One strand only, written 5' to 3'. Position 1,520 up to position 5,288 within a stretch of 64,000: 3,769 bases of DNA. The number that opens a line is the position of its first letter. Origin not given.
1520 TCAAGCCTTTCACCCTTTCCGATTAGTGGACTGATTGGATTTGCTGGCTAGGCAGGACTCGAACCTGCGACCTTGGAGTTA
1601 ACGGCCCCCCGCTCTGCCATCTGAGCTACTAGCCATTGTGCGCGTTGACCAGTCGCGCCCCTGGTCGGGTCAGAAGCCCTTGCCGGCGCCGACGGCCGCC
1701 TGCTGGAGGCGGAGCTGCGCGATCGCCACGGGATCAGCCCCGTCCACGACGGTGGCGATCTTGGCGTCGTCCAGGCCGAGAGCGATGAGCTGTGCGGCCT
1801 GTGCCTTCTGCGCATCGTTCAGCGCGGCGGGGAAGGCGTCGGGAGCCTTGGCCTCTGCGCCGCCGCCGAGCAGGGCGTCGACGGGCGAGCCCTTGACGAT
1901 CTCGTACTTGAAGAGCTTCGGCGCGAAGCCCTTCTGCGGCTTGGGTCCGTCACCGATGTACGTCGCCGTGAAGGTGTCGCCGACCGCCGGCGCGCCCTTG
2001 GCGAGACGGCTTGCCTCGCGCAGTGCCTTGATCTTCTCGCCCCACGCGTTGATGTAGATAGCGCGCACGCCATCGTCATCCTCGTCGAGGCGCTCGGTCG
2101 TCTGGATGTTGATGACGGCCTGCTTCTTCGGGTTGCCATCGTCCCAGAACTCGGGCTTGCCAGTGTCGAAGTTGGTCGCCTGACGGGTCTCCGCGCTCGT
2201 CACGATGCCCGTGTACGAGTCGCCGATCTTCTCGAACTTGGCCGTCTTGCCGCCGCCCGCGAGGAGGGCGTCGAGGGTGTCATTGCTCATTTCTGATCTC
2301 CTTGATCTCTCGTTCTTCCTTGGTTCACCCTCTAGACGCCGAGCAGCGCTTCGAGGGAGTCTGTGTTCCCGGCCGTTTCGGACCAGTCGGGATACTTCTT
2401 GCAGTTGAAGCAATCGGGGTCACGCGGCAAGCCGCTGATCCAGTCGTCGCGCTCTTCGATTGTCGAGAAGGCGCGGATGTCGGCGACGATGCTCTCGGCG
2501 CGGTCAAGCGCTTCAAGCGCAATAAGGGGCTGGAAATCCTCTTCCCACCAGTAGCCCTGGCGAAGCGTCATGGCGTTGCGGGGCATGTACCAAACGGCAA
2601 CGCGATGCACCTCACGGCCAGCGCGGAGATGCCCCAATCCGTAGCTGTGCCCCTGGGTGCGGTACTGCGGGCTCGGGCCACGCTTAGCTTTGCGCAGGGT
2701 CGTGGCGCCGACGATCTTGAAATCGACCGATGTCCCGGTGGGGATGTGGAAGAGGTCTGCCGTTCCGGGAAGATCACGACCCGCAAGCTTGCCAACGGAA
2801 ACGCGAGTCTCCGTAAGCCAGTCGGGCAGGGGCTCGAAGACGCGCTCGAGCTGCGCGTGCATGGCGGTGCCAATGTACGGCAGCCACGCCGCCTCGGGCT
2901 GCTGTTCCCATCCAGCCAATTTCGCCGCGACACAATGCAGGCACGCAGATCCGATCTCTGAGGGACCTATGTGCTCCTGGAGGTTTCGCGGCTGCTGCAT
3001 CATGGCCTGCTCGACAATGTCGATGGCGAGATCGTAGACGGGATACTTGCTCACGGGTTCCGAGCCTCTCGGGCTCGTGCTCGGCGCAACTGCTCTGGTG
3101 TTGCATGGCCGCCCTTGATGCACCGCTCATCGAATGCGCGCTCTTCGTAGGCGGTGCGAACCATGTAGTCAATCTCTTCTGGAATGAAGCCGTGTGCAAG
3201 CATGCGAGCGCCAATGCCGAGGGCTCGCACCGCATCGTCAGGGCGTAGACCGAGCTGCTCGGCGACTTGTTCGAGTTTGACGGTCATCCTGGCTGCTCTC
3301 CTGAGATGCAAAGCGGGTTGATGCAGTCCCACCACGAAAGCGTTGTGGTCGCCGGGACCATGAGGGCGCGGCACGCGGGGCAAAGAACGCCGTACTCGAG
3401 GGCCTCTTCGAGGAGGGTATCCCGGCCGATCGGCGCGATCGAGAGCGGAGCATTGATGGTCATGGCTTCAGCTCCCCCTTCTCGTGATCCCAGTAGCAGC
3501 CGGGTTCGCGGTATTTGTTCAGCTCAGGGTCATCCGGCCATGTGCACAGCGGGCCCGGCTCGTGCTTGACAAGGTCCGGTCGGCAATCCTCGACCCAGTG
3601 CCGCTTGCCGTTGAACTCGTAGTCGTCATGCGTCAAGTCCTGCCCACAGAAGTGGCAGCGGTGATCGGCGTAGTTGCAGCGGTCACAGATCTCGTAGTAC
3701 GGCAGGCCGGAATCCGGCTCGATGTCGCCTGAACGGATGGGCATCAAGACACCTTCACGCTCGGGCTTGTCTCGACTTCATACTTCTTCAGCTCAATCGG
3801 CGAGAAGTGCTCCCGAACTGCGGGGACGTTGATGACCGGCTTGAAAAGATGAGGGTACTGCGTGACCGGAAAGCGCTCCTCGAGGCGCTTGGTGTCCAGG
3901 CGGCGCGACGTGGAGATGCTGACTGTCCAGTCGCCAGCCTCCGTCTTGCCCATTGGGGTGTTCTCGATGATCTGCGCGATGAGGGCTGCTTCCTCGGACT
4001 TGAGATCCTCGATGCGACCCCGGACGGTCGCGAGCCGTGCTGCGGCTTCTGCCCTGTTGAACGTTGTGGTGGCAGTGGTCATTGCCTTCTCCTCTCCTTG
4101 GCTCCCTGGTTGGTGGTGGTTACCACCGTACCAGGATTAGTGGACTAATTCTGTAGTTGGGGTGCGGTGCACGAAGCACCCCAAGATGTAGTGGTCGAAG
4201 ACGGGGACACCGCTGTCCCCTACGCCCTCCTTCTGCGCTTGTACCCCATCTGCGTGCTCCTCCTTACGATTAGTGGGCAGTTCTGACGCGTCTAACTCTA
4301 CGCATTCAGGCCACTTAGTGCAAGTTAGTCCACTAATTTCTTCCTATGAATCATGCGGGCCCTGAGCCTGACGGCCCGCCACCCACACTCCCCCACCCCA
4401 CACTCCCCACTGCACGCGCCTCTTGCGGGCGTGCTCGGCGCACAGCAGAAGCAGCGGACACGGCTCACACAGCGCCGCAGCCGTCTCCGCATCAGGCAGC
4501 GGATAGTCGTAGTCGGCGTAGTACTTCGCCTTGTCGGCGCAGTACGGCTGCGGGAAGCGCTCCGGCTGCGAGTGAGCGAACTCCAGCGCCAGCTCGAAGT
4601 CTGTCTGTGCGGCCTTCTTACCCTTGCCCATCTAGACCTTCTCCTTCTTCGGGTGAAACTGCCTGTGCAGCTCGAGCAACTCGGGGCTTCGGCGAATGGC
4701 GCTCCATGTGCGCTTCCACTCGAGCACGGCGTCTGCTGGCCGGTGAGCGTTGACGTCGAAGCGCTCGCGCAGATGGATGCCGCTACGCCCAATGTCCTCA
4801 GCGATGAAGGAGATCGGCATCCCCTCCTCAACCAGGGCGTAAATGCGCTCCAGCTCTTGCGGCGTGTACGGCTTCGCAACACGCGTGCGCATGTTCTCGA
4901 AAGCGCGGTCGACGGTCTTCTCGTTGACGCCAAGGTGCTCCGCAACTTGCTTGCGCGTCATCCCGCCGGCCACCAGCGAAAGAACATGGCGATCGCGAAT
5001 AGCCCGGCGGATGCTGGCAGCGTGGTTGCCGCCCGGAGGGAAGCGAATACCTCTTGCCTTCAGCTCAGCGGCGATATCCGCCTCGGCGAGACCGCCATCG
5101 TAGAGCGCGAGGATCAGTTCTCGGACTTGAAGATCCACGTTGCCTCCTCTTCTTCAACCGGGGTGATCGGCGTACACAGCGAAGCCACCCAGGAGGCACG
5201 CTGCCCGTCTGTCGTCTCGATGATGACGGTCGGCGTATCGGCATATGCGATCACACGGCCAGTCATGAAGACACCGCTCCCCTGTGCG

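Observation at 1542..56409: Genome-wide 12-bp operator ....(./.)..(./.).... in nearly every promoter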

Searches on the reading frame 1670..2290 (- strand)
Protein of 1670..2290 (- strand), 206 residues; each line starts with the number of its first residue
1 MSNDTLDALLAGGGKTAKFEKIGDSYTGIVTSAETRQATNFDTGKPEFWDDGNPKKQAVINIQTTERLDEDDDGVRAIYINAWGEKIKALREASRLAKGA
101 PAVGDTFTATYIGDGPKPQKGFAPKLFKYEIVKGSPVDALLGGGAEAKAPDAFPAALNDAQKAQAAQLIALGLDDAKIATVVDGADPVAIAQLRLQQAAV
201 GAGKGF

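Call 89: search_protein_families(library=phrogs, proteins=[window:1670-2290:-], max_evalue=0.01)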
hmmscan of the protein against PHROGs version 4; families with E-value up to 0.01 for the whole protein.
window:1670-2290:- (206 aa): 1 family
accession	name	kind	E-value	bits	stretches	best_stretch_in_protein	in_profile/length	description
phrog_1911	-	unknown function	1.2e-37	130.8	1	4-181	6-185/199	-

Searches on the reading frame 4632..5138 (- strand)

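Call 29: search_protein_families(library=pfam, proteins=[window:4632-5138:-], max_evalue=0.05)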
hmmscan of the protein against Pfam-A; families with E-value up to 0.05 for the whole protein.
window:4632-5138:- (168 aa): 18 families
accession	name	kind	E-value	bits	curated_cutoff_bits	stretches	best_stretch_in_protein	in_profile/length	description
PF13384.12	HTH_23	-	5.1e-08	32.9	24.6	1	51-81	9-39/50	Homeodomain-like domain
PF02796.21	HTH_7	-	6.3e-08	33.1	23.8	0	52-76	14-38/45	Helix-turn-helix domain of resolvase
PF08281.18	Sigma70_r4_2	-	7e-07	29.2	25.7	1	48-79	14-46/54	Sigma-70, region 4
PF00196.25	GerE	-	2.2e-06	27.6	23.5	1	48-84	6-42/57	Bacterial regulatory proteins, luxR family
PF13542.12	HTH_Tnp_ISL3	-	7e-06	25.9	27.4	1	50-81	18-48/51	Helix-turn-helix domain of transposase family ISL3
PF13936.12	HTH_38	-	7.1e-06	26.1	27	0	92-119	6-33/44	Helix-turn-helix domain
PF13551.12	HTH_29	-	0.00023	21.6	28.1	1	52-81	4-34/64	Winged helix-turn helix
PF20432.4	Xre-like-HTH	-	0.00026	21.6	25.8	1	50-103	13-62/63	Antitoxin Xre-like helix-turn-helix domain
PF04255.20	DUF433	-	0.00099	19.3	23.6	0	50-80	22-53/56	Protein of unknown function (DUF433)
PF13518.12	HTH_28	-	0.0014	19.1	25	1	51-78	4-31/52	Helix-turn-helix domain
PF16509.11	KORA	-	0.0021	18.7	26.7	1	58-106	29-77/84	TrfB plasmid transcriptional repressor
PF10078.15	DUF2316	-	0.012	16.3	26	0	58-90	22-54/89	Uncharacterized protein conserved in bacteria (DUF2316)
PF07508.19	Recombinase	-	0.012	16.3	21.1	0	7-53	8-55/102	Recombinase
PF24657.1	DUF7646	-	0.018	15.5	27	1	58-92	29-63/85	Domain of unknown function (DUF7646)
PF13545.12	HTH_Crp_2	-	0.021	15.2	27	1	59-85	22-48/70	Crp-like helix-turn-helix domain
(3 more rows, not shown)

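Call 89: search_protein_families(library=phrogs, proteins=[window:4632-5138:-], max_evalue=0.01)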
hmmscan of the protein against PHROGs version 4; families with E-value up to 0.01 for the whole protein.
window:4632-5138:- (168 aa): 17 families
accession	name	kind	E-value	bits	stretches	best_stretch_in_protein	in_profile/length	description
phrog_323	-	transcription regulation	2.8e-10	41.2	1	53-123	105-181/319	transcriptional regulator, D5-like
phrog_664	-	DNA, RNA and nucleotide metabolism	1.2e-09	39.4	1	54-119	47-113/210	DNA binding protein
phrog_3855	-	DNA, RNA and nucleotide metabolism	9.4e-07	30.3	1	37-83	58-103/115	HTH DNA binding protein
phrog_6831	-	transcription regulation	1.5e-06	29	0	52-79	11-38/68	transcriptional regulator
phrog_125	-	DNA, RNA and nucleotide metabolism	1.8e-05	25.4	1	37-87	158-207/254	DNA invertase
phrog_3282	-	transcription regulation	4.4e-05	24.4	1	46-86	49-89/158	sigma factor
phrog_7061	-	DNA, RNA and nucleotide metabolism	9.6e-05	23.8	1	49-77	34-62/70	HTH DNA binding protein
phrog_645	-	DNA, RNA and nucleotide metabolism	0.00011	23.4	1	44-92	22-75/196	Rnase E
phrog_8446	-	DNA, RNA and nucleotide metabolism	0.00037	21.2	1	46-125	13-91/211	HNH endonuclease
phrog_4779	-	transcription regulation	0.0007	21.1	1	59-116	15-71/98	transcriptional regulator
phrog_20467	-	DNA, RNA and nucleotide metabolism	0.0014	19.5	0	53-79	72-98/112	HNH endonuclease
phrog_517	-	DNA, RNA and nucleotide metabolism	0.0015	20.4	0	52-79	94-121/128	HTH DNA binding protein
phrog_3512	-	transcription regulation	0.0043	18.2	1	48-92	69-114/130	sigma factor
phrog_2328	-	transcription regulation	0.0059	17.4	1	46-81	15-50/128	transcriptional repressor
phrog_5536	-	unknown function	0.0086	16.9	0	87-120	2-35/172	-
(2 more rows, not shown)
